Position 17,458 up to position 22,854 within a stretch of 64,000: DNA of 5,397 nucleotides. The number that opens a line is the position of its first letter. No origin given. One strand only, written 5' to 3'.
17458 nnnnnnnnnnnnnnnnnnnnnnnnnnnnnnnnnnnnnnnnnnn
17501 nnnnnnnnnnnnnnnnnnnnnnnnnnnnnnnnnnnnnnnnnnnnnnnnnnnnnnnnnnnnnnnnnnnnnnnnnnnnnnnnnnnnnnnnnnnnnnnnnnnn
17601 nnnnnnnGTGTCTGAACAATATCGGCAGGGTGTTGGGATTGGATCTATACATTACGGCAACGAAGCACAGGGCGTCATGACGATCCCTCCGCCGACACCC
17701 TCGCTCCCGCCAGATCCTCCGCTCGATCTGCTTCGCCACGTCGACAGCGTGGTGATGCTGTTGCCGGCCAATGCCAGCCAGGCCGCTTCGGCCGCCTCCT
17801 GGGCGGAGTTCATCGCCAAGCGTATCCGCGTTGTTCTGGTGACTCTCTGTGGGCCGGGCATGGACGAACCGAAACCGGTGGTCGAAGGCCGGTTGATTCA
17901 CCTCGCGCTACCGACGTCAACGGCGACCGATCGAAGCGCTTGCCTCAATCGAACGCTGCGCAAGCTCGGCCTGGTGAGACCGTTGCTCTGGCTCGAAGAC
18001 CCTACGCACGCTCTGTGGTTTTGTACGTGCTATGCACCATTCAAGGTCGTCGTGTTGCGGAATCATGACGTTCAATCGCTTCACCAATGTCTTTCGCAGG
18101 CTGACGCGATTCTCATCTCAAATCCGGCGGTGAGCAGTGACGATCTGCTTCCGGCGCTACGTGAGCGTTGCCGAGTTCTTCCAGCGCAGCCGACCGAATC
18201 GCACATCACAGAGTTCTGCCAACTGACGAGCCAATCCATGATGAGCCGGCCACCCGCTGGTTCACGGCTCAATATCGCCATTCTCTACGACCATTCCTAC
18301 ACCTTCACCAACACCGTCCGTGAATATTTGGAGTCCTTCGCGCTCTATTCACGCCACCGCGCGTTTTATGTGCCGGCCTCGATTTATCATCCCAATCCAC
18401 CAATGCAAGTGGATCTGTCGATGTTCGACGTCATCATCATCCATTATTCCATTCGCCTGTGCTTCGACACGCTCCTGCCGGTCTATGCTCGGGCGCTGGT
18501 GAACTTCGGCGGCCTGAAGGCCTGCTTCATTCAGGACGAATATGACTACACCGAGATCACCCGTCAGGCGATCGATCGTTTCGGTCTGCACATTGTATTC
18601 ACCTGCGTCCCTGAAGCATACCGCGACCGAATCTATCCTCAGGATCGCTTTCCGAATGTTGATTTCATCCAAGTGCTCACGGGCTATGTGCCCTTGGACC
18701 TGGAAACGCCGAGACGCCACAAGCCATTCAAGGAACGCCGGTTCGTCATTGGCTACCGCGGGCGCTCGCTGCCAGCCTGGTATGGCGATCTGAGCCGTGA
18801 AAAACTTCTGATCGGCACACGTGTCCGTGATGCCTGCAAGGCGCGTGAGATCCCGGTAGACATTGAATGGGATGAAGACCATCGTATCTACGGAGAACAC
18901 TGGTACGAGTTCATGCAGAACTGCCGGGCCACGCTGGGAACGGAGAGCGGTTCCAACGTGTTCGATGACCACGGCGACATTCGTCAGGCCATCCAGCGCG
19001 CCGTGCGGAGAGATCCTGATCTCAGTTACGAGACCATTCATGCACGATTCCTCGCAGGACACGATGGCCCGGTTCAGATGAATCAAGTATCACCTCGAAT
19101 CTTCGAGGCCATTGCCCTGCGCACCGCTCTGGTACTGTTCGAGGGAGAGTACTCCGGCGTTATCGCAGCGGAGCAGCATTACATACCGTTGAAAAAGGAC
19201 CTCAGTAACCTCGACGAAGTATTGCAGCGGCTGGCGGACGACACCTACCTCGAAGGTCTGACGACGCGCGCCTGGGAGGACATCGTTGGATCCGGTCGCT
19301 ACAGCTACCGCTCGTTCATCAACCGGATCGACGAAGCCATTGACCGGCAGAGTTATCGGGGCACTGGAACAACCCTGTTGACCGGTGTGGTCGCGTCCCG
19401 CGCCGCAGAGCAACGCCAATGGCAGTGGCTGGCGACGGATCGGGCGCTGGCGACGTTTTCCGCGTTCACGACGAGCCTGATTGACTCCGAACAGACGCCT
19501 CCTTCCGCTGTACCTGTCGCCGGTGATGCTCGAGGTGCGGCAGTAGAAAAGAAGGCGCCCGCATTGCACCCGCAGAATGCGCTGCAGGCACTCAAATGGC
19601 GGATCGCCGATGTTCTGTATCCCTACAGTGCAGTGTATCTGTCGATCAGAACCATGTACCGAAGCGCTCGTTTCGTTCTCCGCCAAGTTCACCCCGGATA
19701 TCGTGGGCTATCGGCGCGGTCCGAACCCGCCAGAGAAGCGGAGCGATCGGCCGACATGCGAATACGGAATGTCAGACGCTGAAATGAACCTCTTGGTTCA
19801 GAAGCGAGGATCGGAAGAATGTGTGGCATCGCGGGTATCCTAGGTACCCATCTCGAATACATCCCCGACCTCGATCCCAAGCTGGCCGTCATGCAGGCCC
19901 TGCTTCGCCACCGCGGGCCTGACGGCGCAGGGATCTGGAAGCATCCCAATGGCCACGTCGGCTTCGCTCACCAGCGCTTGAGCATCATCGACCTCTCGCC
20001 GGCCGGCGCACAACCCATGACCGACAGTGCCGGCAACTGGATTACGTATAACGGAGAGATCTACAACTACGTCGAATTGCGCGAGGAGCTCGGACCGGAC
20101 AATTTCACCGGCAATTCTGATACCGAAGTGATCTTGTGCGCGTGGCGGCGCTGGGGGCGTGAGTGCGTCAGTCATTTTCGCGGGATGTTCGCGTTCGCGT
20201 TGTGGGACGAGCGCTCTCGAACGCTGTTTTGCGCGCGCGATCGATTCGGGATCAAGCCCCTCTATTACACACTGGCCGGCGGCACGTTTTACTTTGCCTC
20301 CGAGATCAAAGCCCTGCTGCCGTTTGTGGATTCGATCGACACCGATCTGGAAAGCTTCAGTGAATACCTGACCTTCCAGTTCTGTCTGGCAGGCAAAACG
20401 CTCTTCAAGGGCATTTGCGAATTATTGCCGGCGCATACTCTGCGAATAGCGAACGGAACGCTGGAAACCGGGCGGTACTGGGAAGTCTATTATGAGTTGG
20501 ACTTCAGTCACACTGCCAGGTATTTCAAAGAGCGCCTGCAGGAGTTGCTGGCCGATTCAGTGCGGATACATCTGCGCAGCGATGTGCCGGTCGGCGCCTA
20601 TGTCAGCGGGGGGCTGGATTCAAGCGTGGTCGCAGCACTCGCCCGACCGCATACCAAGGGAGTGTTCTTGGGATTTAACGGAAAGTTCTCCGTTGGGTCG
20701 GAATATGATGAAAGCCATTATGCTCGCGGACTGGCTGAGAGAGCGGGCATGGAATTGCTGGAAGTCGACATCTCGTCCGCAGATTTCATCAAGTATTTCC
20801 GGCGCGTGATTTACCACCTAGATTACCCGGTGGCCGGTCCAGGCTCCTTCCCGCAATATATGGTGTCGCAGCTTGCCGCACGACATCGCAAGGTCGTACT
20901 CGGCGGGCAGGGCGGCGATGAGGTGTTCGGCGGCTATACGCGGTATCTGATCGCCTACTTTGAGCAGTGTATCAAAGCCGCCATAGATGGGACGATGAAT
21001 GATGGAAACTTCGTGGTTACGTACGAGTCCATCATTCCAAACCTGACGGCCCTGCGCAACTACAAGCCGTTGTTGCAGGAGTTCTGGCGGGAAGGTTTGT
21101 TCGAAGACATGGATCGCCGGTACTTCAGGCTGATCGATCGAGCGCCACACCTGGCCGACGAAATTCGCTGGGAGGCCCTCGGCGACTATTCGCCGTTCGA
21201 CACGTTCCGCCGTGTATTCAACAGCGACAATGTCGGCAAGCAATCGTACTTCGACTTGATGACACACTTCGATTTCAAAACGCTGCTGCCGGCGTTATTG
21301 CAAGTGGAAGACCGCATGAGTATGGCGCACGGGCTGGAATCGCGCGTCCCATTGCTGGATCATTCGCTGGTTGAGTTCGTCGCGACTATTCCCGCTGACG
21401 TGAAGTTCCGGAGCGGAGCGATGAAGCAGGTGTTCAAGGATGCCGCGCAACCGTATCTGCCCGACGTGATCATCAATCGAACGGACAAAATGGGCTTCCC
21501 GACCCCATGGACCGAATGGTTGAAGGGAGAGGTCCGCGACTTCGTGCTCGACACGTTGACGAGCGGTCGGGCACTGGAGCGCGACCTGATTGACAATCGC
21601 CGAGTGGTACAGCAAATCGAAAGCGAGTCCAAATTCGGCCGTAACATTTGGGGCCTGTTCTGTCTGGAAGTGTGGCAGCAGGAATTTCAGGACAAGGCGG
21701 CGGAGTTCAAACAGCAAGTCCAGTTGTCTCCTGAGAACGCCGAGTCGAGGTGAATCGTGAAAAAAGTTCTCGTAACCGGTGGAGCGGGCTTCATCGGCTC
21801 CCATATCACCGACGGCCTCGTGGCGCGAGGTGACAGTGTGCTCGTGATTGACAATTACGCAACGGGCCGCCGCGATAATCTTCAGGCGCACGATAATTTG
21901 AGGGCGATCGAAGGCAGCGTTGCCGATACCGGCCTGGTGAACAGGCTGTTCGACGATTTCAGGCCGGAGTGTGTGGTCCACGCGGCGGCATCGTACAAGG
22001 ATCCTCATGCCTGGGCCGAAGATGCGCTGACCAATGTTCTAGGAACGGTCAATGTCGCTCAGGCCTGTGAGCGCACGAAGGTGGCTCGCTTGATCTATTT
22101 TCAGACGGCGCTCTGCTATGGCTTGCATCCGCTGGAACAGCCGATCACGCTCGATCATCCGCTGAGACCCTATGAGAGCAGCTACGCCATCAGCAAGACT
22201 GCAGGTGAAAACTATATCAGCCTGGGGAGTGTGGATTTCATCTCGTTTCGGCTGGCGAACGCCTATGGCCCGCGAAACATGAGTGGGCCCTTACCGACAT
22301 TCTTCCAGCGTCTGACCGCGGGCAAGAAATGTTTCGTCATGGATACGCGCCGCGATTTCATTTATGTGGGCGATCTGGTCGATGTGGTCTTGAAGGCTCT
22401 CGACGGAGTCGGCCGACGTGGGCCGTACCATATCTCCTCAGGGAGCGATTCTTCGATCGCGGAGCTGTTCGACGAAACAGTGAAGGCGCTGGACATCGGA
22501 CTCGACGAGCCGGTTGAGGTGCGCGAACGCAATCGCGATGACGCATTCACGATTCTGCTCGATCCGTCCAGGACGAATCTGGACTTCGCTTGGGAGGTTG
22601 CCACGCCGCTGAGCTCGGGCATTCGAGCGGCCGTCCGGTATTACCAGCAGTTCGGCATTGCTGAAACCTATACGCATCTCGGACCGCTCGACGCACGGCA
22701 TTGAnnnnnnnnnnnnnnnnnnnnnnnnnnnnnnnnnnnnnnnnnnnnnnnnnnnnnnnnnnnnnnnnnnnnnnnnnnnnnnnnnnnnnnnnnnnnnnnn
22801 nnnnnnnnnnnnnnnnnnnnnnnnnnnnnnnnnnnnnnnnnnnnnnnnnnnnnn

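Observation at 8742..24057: nadE 3'-end duplication brackets a 14.7-kb AT-richer glycan-export island that has no recombinase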

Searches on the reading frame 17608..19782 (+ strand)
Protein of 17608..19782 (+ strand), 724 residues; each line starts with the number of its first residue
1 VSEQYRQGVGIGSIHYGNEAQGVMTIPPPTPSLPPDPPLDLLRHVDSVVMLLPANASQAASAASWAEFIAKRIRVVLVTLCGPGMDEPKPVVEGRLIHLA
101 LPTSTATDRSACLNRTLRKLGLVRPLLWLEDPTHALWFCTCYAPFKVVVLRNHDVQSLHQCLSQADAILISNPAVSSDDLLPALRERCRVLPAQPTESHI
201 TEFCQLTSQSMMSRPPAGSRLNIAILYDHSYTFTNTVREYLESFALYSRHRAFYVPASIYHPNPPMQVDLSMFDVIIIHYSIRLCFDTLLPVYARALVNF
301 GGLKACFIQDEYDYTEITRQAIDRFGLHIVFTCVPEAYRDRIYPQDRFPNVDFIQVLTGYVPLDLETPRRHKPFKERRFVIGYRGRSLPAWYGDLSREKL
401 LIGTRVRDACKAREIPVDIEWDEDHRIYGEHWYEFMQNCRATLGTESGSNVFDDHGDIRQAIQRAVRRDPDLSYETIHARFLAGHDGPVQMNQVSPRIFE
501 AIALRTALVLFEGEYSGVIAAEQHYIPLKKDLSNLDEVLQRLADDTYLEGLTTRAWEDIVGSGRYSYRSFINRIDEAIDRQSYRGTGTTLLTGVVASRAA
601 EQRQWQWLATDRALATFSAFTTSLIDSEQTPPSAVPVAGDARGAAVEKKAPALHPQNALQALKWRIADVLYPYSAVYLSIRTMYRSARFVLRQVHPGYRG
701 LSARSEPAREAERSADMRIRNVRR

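Call 9: search_protein_families(library=pfam, proteins=[window:17608-19782:+])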
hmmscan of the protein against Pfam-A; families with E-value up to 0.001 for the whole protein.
window:17608-19782:+ (724 aa): 0 families

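Call 55: search_protein_families(library=pfam, proteins=[window:17677-19782:+], max_evalue=1)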
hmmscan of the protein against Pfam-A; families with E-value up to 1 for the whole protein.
window:17677-19782:+ (701 aa): 0 families

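Call 56: search_solved_structures(query=window:17677-19782:+, max_evalue=1)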
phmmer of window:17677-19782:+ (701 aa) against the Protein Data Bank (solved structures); distinct sequences matched with E-value up to 1: 1.
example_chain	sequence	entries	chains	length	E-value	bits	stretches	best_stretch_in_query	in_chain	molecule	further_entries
3m7f_B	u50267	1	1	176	0.48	11.6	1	300-362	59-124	E3 ubiquitin-protein ligase NEDD4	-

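Call 58: search_protein_families(library=ncbifam, proteins=[window:17677-19782:+], max_evalue=0.01)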
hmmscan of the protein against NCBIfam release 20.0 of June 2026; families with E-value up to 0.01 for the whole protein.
window:17677-19782:+ (701 aa): 0 families
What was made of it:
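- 17677..19782 (+): Soluble protein of 701 aa with no family match. No Pfam, NCBIfam or PDB match (calls 55, 56, 58).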

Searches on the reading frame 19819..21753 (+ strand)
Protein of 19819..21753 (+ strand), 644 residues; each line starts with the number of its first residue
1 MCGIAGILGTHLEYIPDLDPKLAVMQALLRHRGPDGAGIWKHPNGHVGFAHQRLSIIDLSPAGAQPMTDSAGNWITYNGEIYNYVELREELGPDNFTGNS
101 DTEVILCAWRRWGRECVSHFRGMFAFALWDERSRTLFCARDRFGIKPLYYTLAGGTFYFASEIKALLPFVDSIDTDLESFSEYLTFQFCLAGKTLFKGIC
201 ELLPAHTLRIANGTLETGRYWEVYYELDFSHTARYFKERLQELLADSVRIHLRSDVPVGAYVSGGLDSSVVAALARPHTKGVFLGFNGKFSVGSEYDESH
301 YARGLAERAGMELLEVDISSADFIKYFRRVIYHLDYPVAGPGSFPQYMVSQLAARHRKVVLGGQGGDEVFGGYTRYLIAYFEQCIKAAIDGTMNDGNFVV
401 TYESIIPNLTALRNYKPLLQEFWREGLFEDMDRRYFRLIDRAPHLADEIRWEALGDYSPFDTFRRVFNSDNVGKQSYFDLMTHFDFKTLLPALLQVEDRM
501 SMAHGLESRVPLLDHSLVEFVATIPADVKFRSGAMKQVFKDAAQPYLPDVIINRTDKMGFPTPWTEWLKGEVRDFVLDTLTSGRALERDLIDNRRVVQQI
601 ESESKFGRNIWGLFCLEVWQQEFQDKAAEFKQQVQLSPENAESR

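Call 9: search_protein_families(library=pfam, proteins=[window:19819-21753:+])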
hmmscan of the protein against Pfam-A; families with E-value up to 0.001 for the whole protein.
window:19819-21753:+ (644 aa): 4 families
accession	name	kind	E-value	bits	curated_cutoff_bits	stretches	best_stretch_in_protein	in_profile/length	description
PF00733.27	Asn_synthase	-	4.5e-90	303.3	21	1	240-621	2-354/354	Asparagine synthase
PF13537.11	GATase_7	-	6.3e-46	155.8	25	1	51-167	1-122/123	Glutamine amidotransferase domain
PF13522.11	GATase_6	-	9.2e-43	145.8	27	1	34-162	1-130/130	Glutamine amidotransferase domain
PF12481.13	DUF3700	-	0.00014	21.9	27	1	115-155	124-164/228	Aluminium induced protein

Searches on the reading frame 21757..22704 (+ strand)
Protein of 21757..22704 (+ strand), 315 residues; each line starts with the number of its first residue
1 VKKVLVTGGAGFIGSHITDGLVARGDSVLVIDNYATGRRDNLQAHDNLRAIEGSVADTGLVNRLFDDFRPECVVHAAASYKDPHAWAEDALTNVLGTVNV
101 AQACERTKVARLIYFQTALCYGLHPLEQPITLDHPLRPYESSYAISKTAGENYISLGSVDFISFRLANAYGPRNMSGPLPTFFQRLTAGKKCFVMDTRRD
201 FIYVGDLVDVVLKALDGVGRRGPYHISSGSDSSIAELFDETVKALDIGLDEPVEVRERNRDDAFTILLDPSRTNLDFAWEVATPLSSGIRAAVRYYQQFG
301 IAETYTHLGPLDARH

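Call 10: search_protein_families(library=pfam, proteins=[window:21757-22704:+])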
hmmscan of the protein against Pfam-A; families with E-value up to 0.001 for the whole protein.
window:21757-22704:+ (315 aa): 7 families
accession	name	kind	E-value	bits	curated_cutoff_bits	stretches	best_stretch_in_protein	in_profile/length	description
PF01370.27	Epimerase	-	9.5e-42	143.5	20.9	1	4-217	1-227/240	NAD dependent epimerase/dehydratase family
PF16363.11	GDP_Man_Dehyd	-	2.2e-29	103.4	27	1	5-256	1-278/332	GDP-mannose 4,6 dehydratase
PF04321.23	RmlD_sub_bind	-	2.6e-16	60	27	1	3-244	2-230/287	RmlD substrate binding domain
PF01073.25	3Beta_HSD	-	5.2e-13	49.1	22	1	5-174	1-186/280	3-beta hydroxysteroid dehydrogenase/isomerase family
PF02719.21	Polysacc_synt_2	-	2.7e-12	46.9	20.2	1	4-117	1-128/293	Polysaccharide biosynthesis protein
PF13460.12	NAD_binding_10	-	2.8e-09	37.6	27.2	1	8-160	1-137/184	NAD(P)H-binding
PF07993.18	NAD_binding_4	-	6.6e-08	32.5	20.1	1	7-154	2-188/258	Male sterility protein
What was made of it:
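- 21757..22704 (+): SDR1, an NAD-dependent epimerase/dehydratase gene. Pfam Epimerase (call 10).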
